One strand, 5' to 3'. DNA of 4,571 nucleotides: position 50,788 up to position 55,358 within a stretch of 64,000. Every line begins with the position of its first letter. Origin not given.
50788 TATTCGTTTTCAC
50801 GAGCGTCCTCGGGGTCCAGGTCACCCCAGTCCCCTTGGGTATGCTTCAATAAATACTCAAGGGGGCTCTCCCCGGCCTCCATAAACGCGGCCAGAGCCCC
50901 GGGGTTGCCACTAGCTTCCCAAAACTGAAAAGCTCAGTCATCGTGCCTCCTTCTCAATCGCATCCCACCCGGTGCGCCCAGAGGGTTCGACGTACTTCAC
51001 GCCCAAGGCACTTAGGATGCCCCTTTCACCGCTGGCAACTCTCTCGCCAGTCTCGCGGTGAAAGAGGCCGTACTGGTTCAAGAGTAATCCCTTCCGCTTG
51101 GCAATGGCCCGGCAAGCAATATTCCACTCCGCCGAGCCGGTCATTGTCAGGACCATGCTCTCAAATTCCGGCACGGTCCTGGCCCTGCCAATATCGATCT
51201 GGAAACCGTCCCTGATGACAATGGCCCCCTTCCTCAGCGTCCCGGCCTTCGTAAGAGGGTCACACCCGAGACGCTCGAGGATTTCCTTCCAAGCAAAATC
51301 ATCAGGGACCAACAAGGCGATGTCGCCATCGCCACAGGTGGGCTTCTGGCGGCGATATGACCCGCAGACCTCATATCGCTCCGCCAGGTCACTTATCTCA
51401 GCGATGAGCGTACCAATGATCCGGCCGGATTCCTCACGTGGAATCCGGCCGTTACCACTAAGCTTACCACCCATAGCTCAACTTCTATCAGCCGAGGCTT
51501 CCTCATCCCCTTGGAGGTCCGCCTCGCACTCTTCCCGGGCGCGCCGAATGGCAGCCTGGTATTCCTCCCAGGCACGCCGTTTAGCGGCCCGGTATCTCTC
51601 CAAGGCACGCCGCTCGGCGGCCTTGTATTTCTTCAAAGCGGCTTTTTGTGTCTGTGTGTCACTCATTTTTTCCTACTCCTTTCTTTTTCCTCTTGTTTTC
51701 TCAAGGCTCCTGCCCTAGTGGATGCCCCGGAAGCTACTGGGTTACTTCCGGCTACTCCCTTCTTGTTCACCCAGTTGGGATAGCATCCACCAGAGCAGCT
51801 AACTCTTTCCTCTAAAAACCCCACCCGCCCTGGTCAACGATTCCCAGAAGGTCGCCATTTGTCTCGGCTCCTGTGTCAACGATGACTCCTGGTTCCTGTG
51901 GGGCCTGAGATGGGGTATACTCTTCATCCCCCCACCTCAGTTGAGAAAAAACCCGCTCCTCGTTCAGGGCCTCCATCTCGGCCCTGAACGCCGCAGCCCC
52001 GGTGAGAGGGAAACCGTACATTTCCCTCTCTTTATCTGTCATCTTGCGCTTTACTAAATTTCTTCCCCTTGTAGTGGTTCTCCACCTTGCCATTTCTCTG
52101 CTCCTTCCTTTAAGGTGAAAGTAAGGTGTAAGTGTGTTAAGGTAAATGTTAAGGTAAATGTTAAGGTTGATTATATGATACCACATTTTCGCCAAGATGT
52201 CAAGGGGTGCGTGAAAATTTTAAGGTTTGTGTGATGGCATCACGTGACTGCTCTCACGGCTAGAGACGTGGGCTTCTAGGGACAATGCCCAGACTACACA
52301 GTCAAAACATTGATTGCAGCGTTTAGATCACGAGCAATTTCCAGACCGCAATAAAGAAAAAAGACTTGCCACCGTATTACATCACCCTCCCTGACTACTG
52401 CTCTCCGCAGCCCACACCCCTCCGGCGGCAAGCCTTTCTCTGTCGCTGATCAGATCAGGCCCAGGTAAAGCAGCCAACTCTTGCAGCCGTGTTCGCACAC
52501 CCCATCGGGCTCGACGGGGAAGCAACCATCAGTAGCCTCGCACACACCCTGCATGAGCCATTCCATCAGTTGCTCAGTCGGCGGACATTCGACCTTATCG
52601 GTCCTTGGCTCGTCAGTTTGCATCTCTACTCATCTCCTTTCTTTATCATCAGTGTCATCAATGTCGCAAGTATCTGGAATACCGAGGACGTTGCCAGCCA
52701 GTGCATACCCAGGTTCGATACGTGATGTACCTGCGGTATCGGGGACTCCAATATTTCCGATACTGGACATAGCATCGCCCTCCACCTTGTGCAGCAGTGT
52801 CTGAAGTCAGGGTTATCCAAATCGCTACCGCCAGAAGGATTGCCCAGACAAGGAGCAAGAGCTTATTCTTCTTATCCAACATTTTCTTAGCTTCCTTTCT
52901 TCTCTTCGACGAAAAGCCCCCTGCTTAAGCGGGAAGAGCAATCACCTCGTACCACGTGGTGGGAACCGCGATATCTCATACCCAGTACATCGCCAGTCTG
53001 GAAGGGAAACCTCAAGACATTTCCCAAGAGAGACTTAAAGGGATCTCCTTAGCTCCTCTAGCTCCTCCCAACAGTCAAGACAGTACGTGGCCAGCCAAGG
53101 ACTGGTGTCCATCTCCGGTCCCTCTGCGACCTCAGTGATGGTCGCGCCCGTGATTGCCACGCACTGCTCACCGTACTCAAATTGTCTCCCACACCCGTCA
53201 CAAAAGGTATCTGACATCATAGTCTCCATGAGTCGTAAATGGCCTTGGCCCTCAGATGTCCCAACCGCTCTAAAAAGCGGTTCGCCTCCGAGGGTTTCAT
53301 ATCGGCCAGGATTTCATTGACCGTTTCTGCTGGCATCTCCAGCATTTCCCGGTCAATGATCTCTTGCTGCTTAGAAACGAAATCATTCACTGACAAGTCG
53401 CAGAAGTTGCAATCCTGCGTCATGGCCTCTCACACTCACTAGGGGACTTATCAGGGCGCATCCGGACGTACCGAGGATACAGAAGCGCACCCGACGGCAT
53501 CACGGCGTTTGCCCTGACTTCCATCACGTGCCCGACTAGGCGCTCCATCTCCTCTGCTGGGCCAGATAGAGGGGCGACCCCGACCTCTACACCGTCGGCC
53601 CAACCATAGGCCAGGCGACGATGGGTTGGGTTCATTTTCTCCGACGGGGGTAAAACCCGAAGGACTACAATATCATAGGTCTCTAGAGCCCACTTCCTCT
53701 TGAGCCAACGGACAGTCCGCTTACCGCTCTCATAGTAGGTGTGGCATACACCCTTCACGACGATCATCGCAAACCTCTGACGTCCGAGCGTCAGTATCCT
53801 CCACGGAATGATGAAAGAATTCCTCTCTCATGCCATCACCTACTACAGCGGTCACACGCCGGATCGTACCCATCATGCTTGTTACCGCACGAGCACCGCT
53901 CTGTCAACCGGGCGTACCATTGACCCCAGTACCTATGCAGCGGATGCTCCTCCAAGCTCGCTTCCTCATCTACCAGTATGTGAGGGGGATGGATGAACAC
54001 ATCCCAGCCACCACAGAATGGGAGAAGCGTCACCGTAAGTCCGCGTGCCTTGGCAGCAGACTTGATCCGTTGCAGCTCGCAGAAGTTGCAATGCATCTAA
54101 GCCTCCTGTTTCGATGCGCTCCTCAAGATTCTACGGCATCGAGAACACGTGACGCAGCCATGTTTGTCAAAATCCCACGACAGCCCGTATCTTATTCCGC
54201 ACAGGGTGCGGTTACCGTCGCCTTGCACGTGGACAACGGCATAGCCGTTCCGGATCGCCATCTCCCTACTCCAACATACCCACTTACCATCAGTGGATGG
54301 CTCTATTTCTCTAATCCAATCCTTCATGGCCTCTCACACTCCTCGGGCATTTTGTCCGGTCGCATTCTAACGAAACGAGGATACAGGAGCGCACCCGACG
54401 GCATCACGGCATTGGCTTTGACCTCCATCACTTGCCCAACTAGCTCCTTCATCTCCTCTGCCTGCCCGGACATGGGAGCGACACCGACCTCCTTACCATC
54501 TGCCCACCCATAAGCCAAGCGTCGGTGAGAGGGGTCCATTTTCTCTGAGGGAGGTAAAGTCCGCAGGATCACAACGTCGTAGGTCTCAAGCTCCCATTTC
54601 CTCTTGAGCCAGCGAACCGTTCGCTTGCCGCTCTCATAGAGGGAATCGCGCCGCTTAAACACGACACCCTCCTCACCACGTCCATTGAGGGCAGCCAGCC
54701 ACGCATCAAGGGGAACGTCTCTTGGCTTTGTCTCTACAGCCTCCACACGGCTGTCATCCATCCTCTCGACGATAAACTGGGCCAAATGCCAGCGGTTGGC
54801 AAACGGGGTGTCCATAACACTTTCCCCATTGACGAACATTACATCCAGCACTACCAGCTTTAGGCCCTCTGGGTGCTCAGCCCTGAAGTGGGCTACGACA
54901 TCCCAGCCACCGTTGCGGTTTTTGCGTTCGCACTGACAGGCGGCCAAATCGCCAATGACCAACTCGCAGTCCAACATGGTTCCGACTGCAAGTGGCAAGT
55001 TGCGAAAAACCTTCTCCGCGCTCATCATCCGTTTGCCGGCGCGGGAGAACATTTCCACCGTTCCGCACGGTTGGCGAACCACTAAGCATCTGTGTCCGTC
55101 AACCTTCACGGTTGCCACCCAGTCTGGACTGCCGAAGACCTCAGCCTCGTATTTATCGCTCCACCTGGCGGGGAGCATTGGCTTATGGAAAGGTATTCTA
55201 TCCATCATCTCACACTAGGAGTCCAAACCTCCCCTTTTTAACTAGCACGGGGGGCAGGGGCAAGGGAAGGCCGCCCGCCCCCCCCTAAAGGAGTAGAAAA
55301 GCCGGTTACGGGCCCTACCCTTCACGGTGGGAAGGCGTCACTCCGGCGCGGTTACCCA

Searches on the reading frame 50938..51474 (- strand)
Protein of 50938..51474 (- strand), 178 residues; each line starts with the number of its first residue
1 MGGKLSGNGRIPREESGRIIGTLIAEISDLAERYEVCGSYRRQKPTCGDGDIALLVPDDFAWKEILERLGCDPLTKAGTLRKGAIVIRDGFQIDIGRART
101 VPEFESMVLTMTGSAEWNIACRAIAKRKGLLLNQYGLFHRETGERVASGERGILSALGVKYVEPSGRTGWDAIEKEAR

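Call 55: search_protein_families(library=pfam, proteins=[window:50938-51474:-], max_evalue=0.01)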
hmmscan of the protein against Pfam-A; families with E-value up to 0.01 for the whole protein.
window:50938-51474:- (178 aa): 2 families
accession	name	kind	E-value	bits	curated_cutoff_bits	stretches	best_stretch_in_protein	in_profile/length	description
PF14791.11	DNA_pol_B_thumb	-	1.8e-15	56.9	25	1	108-167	2-62/63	DNA polymerase beta thumb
PF14792.12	DNA_pol_B_palm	-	2.2e-09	38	25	1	10-61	1-54/113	DNA polymerase beta palm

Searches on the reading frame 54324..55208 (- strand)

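Call 26: search_protein_families(library=pfam, proteins=[window:54324-55208:-], max_evalue=0.01)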
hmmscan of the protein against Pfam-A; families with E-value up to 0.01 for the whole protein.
window:54324-55208:- (294 aa): 3 families
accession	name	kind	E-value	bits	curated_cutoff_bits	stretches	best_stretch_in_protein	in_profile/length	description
PF01068.26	DNA_ligase_A_M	-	2.2e-19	70.4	26.2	1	10-204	1-204/204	ATP dependent DNA ligase domain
PF01331.24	mRNA_cap_enzyme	-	6.7e-06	26.5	29.6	0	115-144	89-118/194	mRNA capping enzyme, catalytic domain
PF09414.15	RNA_ligase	-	0.00016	22.3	27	1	29-202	2-169/171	RNA ligase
